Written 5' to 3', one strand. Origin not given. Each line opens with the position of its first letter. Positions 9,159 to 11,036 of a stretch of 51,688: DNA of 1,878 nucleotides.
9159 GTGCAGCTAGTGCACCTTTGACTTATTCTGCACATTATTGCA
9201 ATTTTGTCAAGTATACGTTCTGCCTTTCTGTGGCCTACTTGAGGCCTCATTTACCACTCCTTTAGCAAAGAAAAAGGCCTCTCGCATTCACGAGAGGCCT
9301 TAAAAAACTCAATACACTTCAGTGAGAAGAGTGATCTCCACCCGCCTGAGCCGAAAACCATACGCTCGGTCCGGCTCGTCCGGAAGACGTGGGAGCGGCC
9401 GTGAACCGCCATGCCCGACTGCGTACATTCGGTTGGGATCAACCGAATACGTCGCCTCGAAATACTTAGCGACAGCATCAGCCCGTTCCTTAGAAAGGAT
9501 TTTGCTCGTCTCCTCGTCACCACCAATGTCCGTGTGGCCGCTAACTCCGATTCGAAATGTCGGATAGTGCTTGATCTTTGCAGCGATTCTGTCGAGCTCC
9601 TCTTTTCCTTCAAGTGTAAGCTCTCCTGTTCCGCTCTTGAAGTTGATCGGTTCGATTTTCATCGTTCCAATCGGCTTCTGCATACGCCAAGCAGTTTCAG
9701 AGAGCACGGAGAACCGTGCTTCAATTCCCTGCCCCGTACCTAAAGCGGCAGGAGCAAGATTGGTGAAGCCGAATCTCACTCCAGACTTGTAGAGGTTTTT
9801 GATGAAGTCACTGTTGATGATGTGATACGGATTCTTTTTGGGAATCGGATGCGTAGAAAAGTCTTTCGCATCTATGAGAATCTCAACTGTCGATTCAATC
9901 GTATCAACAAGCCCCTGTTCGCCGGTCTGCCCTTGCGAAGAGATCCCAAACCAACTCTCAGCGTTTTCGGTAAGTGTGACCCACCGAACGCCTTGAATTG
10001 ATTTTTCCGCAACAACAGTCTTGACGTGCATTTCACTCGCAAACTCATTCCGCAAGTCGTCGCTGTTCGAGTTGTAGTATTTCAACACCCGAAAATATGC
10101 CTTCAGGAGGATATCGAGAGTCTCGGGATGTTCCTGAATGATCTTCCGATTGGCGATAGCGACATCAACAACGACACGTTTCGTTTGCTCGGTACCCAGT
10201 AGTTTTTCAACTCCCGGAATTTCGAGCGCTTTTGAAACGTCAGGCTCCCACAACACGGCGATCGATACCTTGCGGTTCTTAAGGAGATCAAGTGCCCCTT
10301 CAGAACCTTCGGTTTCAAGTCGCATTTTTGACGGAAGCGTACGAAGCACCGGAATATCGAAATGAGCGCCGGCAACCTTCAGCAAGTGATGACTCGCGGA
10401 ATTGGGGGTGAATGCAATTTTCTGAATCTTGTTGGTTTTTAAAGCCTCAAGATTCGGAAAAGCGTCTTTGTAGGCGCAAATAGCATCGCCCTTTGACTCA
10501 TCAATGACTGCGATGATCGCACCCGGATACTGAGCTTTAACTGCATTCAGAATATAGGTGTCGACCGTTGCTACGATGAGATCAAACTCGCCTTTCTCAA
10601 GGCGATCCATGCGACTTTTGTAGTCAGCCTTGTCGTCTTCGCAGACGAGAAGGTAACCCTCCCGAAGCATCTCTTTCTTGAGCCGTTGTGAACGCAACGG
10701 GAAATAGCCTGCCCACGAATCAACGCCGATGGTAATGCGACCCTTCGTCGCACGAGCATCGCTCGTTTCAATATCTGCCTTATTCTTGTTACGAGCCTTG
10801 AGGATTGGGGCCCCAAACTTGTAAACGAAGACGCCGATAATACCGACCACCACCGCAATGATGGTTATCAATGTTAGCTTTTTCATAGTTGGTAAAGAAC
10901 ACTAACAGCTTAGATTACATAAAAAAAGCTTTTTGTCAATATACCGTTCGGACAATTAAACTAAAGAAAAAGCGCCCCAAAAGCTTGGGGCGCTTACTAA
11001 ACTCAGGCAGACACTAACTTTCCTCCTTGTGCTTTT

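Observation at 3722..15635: G+C-richer ~11.8-kb block combining TelA/XpaC, an ABC importer, OmpA-fused binding proteins, vWA and an ARC-type unfoldase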

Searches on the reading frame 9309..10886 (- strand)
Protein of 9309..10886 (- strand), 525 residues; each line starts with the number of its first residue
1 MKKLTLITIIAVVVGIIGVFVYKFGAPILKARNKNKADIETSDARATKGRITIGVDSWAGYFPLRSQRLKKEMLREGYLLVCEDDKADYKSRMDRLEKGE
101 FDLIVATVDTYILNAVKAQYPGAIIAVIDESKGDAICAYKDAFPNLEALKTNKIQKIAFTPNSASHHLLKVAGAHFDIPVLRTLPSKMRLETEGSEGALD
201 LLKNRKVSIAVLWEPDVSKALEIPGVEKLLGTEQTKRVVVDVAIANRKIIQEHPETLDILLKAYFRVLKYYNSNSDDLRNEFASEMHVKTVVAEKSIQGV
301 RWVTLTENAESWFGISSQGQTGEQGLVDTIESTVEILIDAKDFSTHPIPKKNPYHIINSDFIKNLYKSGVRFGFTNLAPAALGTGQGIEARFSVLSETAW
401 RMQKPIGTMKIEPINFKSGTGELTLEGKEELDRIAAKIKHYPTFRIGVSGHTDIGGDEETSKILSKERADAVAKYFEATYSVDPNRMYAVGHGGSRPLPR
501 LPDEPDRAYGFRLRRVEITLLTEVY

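Call 5: search_protein_families(library=pfam, proteins=[window:9309-10886:-], max_evalue=0.01)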
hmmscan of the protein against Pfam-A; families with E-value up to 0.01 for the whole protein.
window:9309-10886:- (525 aa): 1 family
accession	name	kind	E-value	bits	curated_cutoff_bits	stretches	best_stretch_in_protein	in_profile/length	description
PF00691.25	OmpA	-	1.1e-15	58.2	27.2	1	416-498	2-85/98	OmpA family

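Call 6: search_protein_families(library=ncbifam, proteins=[window:9309-10886:-], max_evalue=0.01)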
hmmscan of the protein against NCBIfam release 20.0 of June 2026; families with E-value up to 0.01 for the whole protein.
window:9309-10886:- (525 aa): 29 families (the best 25 are shown)
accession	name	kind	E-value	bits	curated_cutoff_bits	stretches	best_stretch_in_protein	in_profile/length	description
NF053611.1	YiaD_Gzip_OmpA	equivalog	2.5e-17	63.3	175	1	413-520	103-206/206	YiaD family glycine zipper/OmpA-like lipoprotein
NF053612.1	anchor_PA1041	equivalog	2e-13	50.9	250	1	412-519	131-234/236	PA1041 family peptidoglycan-binding anchor lipoprotein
NF045787.1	OmpABordt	equivalog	3.5e-09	36.6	200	1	422-520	95-189/194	outer membrane protein OmpA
NF052230.1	T9SS_PorE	exception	6.2e-09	34.7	600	1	410-497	513-599/648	PorE family type IX secretion system protein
TIGR03789.1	pdsO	hypoth_equivalog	1e-08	35.2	152.2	1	414-500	141-226/243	sortase-associated OmpA-like protein PdsO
NF053613.1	OMP_toxin_LptF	equivalog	1.2e-08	35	400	1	414-520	143-245/256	lipotoxin F family OmpA-related lipoprotein LptF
NF007804.1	PRK10510.1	equivalog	1.2e-08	34.6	307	1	414-520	114-216/219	OmpA family lipoprotein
NF053585.1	OMP_LP_YfiB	equivalog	1.6e-08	34.6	128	1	413-500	57-143/163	outer membrane lipoprotein YfiB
TIGR03350.1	type_VI_ompA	equivalog_domain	4e-08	33.3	139.8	1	416-519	34-136/137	type VI secretion system protein TssL, long form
NF006508.0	PRK08944.1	subfamily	5.8e-08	32.3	259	1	415-521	182-288/304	MotB family protein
NF006541.1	PRK09038.1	equivalog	2.9e-07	30.4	283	1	414-521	143-249/253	flagellar motor protein MotD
TIGR02802.1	Pal_lipo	equivalog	3.3e-07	30.3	125.35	1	416-504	4-91/104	peptidoglycan-associated lipoprotein Pal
NF053607.1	CHU_0125_OmpA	equivalog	3.3e-07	29.2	620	1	429-497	548-615/639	CHU_0125 family OmpA-like outer membrane integrity protein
TIGR01728.1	SsuA_fam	subfamily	8e-07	28.6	163.5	1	192-308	136-253/290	aliphatic sulfonate ABC transporter substrate-binding protein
NF005382.1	PRK06925.1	equivalog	4.1e-06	27.2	264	1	411-499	114-205/225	flagellar motor protein MotS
TIGR03427.1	ABC_peri_uca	equivalog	2.1e-05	23.9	333.9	1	87-277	43-224/328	putative urea ABC transporter substrate-binding protein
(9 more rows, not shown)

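Call 17: find_homologous_proteins(query=window:9309-10886:-, max_evalue=0.00001)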
Query window:9309-10886:- (525 aa): 427 proteins with E <= 0.00001 among 8000 candidates; the best 120 are listed.
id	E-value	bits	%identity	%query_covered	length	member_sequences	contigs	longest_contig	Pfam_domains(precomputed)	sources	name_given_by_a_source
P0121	0.0e+0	1172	100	100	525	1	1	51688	PF00691.26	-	-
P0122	3.9e-176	605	54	100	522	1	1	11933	PF00691.26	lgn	-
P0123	3.3e-170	585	52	100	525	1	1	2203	PF00691.26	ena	-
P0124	3.3e-167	575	51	100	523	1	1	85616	PF00691.26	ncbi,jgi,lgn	ncbi:MAG: phosphate ABC transporter substrate-binding/OmpA family protein [Candidatus Paceibacterota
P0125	3.6e-166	572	51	100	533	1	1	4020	PF00691.26,PF05359.17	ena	-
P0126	6.4e-166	571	50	98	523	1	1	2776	PF00691.26,PF13379.12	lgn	-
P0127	7.2e-164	564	50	100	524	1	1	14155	PF00691.26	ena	-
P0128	2.1e-163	563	48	100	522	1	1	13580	PF00691.26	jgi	jgi:outer membrane protein OmpA-like peptidoglycan-associated protein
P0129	2.6e-162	559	47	100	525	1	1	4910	PF00691.26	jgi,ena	jgi:outer membrane protein OmpA-like peptidoglycan-associated protein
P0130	1.9e-161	556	49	100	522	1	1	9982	PF00691.26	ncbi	-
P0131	9.5e-161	554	47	100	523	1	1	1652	PF00691.26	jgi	jgi:outer membrane protein OmpA-like peptidoglycan-associated protein/ABC-type nitrate/sulfonate/bic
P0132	4.4e-160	552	49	98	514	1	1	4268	PF00691.26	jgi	jgi:outer membrane protein OmpA-like peptidoglycan-associated protein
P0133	1.8e-159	550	48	100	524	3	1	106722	PF00691.26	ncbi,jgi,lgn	ncbi:MAG: OmpA family protein [Candidatus Paceibacterota bacterium]|jgi:outer membrane protein OmpA-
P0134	3.6e-159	549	49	100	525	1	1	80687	PF00691.26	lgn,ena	-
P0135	5.9e-159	548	47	100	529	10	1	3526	PF00691.26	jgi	jgi:outer membrane protein OmpA-like peptidoglycan-associated protein/ABC-type nitrate/sulfonate/bic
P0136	1.2e-158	547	47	100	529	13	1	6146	PF00691.26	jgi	jgi:outer membrane protein OmpA-like peptidoglycan-associated protein/ABC-type nitrate/sulfonate/bic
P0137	4.1e-158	546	46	100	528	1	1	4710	PF00691.26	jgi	jgi:outer membrane protein OmpA-like peptidoglycan-associated protein/ABC-type nitrate/sulfonate/bic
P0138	7.2e-158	545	48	100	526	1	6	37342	PF00691.26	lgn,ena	-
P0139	1.3e-157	544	47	100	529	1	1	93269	PF00691.26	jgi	jgi:outer membrane protein OmpA-like peptidoglycan-associated protein/ABC-type nitrate/sulfonate/bic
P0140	2.2e-157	543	49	97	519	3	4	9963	PF00691.26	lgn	-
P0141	6.0e-157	542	47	100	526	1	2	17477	PF00691.26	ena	-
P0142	3.4e-156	539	46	100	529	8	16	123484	PF00691.26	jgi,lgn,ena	jgi:outer membrane protein OmpA-like peptidoglycan-associated protein/ABC-type nitrate/sulfonate/bic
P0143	7.1e-156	538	49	95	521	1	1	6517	PF00691.26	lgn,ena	-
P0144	1.5e-155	537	50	99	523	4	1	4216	PF00691.26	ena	-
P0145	5.7e-155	535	47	97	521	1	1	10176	PF00691.26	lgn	-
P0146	7.3e-155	535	47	98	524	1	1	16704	PF00691.26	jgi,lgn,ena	-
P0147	7.4e-155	535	46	100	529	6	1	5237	PF00691.26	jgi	jgi:outer membrane protein OmpA-like peptidoglycan-associated protein/ABC-type nitrate/sulfonate/bic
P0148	1.5e-154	534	47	100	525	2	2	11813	PF00691.26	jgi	jgi:ABC-type nitrate/sulfonate/bicarbonate transport system substrate-binding protein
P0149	1.9e-154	533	46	100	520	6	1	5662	PF00691.26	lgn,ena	-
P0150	1.1e-153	531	48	100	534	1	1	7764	PF00691.26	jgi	jgi:outer membrane protein OmpA-like peptidoglycan-associated protein/ABC-type nitrate/sulfonate/bic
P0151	1.3e-153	531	47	100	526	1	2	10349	PF00691.26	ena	-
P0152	1.5e-153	530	46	100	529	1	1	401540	PF00691.26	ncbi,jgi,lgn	ncbi:MAG TPA: phosphate ABC transporter substrate-binding/OmpA family protein [Verrucomicrobiae bact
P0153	1.6e-153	530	46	100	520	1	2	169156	PF00691.26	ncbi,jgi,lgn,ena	ncbi:MAG: phosphate ABC transporter substrate-binding/OmpA family protein [Candidatus Paceibacterota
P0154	1.9e-153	530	46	100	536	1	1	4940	PF00691.26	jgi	jgi:outer membrane protein OmpA-like peptidoglycan-associated protein/ABC-type nitrate/sulfonate/bic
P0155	2.7e-153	530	48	100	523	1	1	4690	PF00691.26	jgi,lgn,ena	-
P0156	4.2e-153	529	46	100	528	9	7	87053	PF00691.26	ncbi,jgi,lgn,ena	jgi:outer membrane protein OmpA-like peptidoglycan-associated protein/ABC-type nitrate/sulfonate/bic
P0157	4.7e-153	529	49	99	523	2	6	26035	PF00691.26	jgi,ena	-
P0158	6.7e-153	528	49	100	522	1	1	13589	PF00691.26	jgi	-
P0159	1.3e-152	527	45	100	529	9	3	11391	PF00691.26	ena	-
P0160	2.1e-152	527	48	100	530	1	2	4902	PF00691.26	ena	-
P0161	9.8e-152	524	48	100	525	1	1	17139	PF00691.26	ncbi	ncbi:OmpA family protein [Kaarinaea lacus]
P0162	1.3e-151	524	48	100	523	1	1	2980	PF00691.26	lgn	-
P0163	3.4e-151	523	47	98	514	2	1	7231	PF00691.26,PF12974.13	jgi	jgi:outer membrane protein OmpA-like peptidoglycan-associated protein/ABC-type nitrate/sulfonate/bic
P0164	4.7e-151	522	48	100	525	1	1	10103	PF00691.26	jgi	-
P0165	1.0e-150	521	47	100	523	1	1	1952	PF00691.26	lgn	-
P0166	2.8e-150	520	48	100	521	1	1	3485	PF00691.26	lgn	-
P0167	3.0e-150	520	48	100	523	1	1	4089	PF00691.26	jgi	-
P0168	4.5e-150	519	48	100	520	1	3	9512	PF00691.26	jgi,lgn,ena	jgi:outer membrane protein OmpA-like peptidoglycan-associated protein/ABC-type nitrate/sulfonate/bic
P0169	5.2e-150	519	48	92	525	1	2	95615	PF00691.26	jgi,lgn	-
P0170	7.8e-150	518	49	96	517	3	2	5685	PF00691.26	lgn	-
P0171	1.4e-149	517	46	100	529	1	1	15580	PF00691.26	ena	-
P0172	1.9e-149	517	48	99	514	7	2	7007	PF00691.26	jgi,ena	-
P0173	3.1e-149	516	47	100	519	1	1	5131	PF00691.26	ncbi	-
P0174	6.9e-149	515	48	100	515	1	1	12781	PF00691.26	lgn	-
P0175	1.0e-148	515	47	100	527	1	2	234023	PF00691.26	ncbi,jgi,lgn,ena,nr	ncbi:MAG: phosphate ABC transporter substrate-binding/OmpA family protein [Gammaproteobacteria bacte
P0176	2.5e-148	513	50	95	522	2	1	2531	PF00691.26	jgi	jgi:ABC-type nitrate/sulfonate/bicarbonate transport system substrate-binding protein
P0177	3.0e-148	513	48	98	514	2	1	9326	PF00691.26,PF12974.13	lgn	-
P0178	4.5e-148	512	47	98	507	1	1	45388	PF00691.26,PF12974.13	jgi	jgi:outer membrane protein OmpA-like peptidoglycan-associated protein/ABC-type taurine transport sys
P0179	4.5e-148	512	47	99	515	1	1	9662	PF00691.26,PF12974.13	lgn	-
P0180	5.7e-148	512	47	99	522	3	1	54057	PF00691.26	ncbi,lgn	-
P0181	6.0e-148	512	49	93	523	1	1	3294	PF00691.26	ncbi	-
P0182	6.7e-148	512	45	100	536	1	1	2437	PF00691.26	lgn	-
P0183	7.4e-148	512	47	97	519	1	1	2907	PF00691.26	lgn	-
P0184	1.2e-147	511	48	100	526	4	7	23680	PF00691.26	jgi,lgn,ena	-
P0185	1.4e-147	511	50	92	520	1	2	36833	PF00691.26,PF09084.17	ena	-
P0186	3.4e-147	509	47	98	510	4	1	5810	PF00691.26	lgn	-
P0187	3.6e-147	509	49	95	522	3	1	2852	PF00691.26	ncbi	-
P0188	5.5e-147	509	47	100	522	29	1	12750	PF00691.26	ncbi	-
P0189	6.4e-147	509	46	96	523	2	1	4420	PF00691.26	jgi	jgi:outer membrane protein OmpA-like peptidoglycan-associated protein/ABC-type taurine transport sys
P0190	9.9e-147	508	49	97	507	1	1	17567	PF00691.26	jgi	jgi:hypothetical protein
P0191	2.3e-146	507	47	95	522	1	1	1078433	PF00691.26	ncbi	ncbi:MAG: phosphate ABC transporter substrate-binding/OmpA family protein [Syntrophobacteraceae bact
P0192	2.9e-146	506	48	95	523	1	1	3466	PF00691.26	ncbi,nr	ncbi:MAG: hypothetical protein D3924_09740 [Candidatus Electrothrix sp. AR4]|nr:hypothetical protein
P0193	3.1e-146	506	46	100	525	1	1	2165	PF00691.26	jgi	jgi:outer membrane protein OmpA-like peptidoglycan-associated protein/ABC-type nitrate/sulfonate/bic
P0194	5.6e-146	505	46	98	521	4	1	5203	PF00691.26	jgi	-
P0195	5.7e-146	505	48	98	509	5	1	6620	PF00691.26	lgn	-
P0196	9.3e-146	505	46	100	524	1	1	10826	PF00691.26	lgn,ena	-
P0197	9.8e-146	505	46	100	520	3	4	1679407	PF00691.26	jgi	jgi:outer membrane protein OmpA-like peptidoglycan-associated protein/ABC-type amino acid transport 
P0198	1.0e-145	505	48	95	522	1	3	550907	PF00691.26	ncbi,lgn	-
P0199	1.0e-145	505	47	98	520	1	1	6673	PF00691.26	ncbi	-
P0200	1.3e-145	504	49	91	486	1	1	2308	PF00691.26,PF13379.12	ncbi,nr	ncbi:MAG: nitrate ABC transporter substrate-binding protein, partial [Candidatus Electrothrix sp. AT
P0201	1.3e-145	504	47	98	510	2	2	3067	PF00691.26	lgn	-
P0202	1.4e-145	504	46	100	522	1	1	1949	PF00691.26,PF12974.13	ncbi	-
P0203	1.9e-145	504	45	99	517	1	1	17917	PF00691.26,PF12974.13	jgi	jgi:outer membrane protein OmpA-like peptidoglycan-associated protein/ABC-type nitrate/sulfonate/bic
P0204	2.0e-145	504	47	98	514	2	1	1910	PF00691.26,PF12974.13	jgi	jgi:outer membrane protein OmpA-like peptidoglycan-associated protein/ABC-type amino acid transport 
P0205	2.1e-145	504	47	98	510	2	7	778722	PF00691.26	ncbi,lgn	-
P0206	2.5e-145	503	46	99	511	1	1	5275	PF00691.26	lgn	-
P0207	2.8e-145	503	50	93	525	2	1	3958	PF00691.26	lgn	-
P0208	2.9e-145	503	48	92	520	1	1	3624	PF00691.26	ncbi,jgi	jgi:outer membrane protein OmpA-like peptidoglycan-associated protein/ABC-type amino acid transport 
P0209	3.3e-145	503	47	99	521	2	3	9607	PF00691.26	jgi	-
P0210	3.8e-145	503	47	98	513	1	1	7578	PF00691.26,PF12974.13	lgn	-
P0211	3.9e-145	503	48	96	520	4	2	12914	PF00691.26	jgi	jgi:outer membrane protein OmpA-like peptidoglycan-associated protein/ABC-type nitrate/sulfonate/bic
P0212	4.6e-145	502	48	99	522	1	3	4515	PF00691.26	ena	-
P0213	5.0e-145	502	46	96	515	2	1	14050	PF00691.26,PF12974.13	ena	-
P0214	6.2e-145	502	44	98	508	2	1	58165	PF00691.26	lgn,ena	-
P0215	7.5e-145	502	47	100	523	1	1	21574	PF00691.26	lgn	-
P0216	7.6e-145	502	47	100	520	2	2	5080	PF00691.26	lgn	-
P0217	7.9e-145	502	47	98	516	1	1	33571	PF00691.26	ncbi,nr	ncbi:MAG: OmpA family protein [Elusimicrobia bacterium]|nr:OmpA family protein [Elusimicrobiota bact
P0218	8.5e-145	502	49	92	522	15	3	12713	PF00691.26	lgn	-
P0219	9.4e-145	501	48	98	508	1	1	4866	PF00691.26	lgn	-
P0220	1.5e-144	501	46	100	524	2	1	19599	PF00691.26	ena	-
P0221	1.5e-144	501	46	98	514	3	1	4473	PF00691.26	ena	-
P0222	1.8e-144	501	47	99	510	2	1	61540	PF00691.26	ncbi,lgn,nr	ncbi:MAG: OmpA family protein [Betaproteobacteria bacterium]|nr:OmpA family protein [Betaproteobacte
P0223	3.0e-144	500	47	98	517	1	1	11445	PF00691.26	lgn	-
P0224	4.3e-144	499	50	92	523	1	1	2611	PF00691.26,PF13379.12,PF12974.13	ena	-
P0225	4.5e-144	499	48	95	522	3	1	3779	PF00691.26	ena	-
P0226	6.2e-144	499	47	92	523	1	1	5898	PF00691.26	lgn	-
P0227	6.4e-144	499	47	99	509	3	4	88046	PF00691.26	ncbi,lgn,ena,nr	ncbi:MAG: OmpA family protein [Burkholderiales bacterium]|nr:MAG: OmpA family protein [Burkholderial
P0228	6.7e-144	499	46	100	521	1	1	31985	PF00691.26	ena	-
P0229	7.4e-144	498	48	95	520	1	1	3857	PF00691.26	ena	-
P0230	7.6e-144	498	46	99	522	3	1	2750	PF00691.26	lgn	-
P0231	1.4e-143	498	48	95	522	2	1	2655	PF00691.26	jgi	jgi:outer membrane protein OmpA-like peptidoglycan-associated protein/ABC-type nitrate/sulfonate/bic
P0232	2.1e-143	497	46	98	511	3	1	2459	PF00691.26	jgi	-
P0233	2.3e-143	497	46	98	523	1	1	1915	PF00691.26,PF09084.17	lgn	-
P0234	3.2e-143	496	46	99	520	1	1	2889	PF00691.26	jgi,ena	-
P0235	3.3e-143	496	47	93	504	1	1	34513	PF00691.26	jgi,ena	-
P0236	3.9e-143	496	46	98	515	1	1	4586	PF00691.26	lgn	-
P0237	4.4e-143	496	48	100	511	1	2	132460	PF00691.26,PF09084.17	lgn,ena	-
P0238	4.8e-143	496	45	100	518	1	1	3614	PF00691.26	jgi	jgi:outer membrane protein OmpA-like peptidoglycan-associated protein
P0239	5.7e-143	496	46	98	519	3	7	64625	PF00691.26,PF12974.13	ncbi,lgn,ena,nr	ncbi:MAG: OmpA family protein [Gammaproteobacteria bacterium]|nr:OmpA family protein [Gammaproteobac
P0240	6.6e-143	495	45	100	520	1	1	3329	PF00691.26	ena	-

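Call 18: find_encoding_contigs(protein=P0124, flank=10000, max_places=2)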
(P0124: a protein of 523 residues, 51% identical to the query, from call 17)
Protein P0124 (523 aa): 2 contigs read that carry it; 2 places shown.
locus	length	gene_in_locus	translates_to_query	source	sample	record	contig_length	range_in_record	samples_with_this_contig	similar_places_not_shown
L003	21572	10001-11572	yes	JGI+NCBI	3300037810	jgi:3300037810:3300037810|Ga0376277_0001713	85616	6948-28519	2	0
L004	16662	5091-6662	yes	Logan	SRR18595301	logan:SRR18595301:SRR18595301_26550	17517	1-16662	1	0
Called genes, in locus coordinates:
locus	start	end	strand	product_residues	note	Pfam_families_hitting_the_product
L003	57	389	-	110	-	PF15777:Anti-TRAP (faint), PF00684:DnaJ_CXXCXGXG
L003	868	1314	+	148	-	-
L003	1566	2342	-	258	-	PF01145:Band_7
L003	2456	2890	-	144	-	-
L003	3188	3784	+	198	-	PF09335:VTT_dom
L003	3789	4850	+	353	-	PF13528:Glyco_trans_1_3 (faint), PF04101:Glyco_tran_28_C (faint)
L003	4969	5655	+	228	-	PF00535:Glycos_transf_2, PF10111:Glyco_tranf_2_2 (weak), PF13641:Glyco_tranf_2_3, PF12804:NTP_transf_3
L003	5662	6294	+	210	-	PF14360:PAP2_C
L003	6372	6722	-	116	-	-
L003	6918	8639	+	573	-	PF09084:NMT1 (weak), PF00691:OmpA (faint)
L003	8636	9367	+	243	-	PF00092:VWA, PF13519:VWA_2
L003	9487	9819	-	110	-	PF07963:N_methyl (weak)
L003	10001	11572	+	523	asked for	PF00691:OmpA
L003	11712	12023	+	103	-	-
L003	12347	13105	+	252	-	-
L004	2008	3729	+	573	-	PF09084:NMT1 (weak), PF00691:OmpA (faint)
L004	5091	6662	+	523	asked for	PF00691:OmpA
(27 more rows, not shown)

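Call 19: find_encoding_contigs(protein=P0175, flank=10000, max_places=2)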
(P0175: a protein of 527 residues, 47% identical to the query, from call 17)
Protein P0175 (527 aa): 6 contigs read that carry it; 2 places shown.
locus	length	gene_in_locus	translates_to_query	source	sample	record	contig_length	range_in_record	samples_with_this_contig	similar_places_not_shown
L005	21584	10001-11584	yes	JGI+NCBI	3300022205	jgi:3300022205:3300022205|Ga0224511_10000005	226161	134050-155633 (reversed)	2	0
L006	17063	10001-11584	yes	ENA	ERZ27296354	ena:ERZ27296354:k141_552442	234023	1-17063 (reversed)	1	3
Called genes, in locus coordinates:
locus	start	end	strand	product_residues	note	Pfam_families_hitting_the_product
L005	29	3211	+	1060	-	PF00989:PAS, PF08448:PAS_4, PF13426:PAS_9, PF08448:PAS_4, PF08447:PAS_3, PF13426:PAS_9, PF00512:HisKA, PF02518:HATPase_c, +3 more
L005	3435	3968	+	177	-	-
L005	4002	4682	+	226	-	PF04012:PspA_IM30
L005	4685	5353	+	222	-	PF21001:YqiJ_N, PF07290:YqiJ_OB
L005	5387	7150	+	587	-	PF01145:Band_7, PF15975:Flot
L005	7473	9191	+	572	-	PF09084:NMT1 (weak)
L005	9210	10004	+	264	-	PF00092:VWA, PF13519:VWA_2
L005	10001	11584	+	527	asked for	PF00691:OmpA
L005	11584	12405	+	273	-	-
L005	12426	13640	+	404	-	PF05816:TelA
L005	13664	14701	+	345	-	PF09084:NMT1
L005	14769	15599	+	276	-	PF00528:BPD_transp_1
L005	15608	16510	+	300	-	PF00005:ABC_tran, PF13304:AAA_21 (faint)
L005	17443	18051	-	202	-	PF13761:DUF4166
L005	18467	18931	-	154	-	PF10027:DUF2269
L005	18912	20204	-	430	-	PF01073:3Beta_HSD (weak), PF01370:Epimerase, PF04321:RmlD_sub_bind (weak), PF05368:NmrA (weak), PF07993:NAD_binding_4 (faint), PF13460:NAD_binding_10, PF13781:DoxX_3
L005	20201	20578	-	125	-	-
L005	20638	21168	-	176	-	PF12802:MarR_2, PF13545:HTH_Crp_2 (faint), PF00392:GntR (faint), PF01022:HTH_5 (weak), PF01047:MarR (weak), PF01978:TrmB (weak), PF08279:HTH_11 (weak), PF12840:HTH_20 (weak)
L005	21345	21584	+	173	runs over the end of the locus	-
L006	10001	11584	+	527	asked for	PF00691:OmpA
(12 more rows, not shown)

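Call 20: find_encoding_contigs(protein=P0191, flank=10000, max_places=2)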
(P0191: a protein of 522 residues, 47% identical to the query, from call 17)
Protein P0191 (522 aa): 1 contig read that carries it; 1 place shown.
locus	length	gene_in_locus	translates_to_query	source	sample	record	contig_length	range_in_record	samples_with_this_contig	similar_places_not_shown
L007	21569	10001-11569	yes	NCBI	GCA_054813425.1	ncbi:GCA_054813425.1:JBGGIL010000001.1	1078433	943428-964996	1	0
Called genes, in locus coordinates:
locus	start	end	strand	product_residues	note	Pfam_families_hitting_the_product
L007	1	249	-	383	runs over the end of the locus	PF00696:AA_kinase, PF01472:PUA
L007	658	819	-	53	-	-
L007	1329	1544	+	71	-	PF15919:HicB_lk_antitox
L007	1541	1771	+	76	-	PF07927:HicA_toxin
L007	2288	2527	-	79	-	PF04255:DUF433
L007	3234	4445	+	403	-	PF05816:TelA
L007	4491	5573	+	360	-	PF12974:Phosphonate-bd, PF09084:NMT1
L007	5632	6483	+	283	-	PF00528:BPD_transp_1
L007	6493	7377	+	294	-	PF00005:ABC_tran, PF13304:AAA_21 (faint)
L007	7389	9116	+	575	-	PF09084:NMT1 (weak)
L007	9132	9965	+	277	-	PF00092:VWA, PF13519:VWA_2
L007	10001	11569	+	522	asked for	PF00691:OmpA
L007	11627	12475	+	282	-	-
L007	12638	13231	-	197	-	PF13385:Laminin_G_3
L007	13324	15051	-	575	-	PF01609:DDE_Tnp_1 (weak)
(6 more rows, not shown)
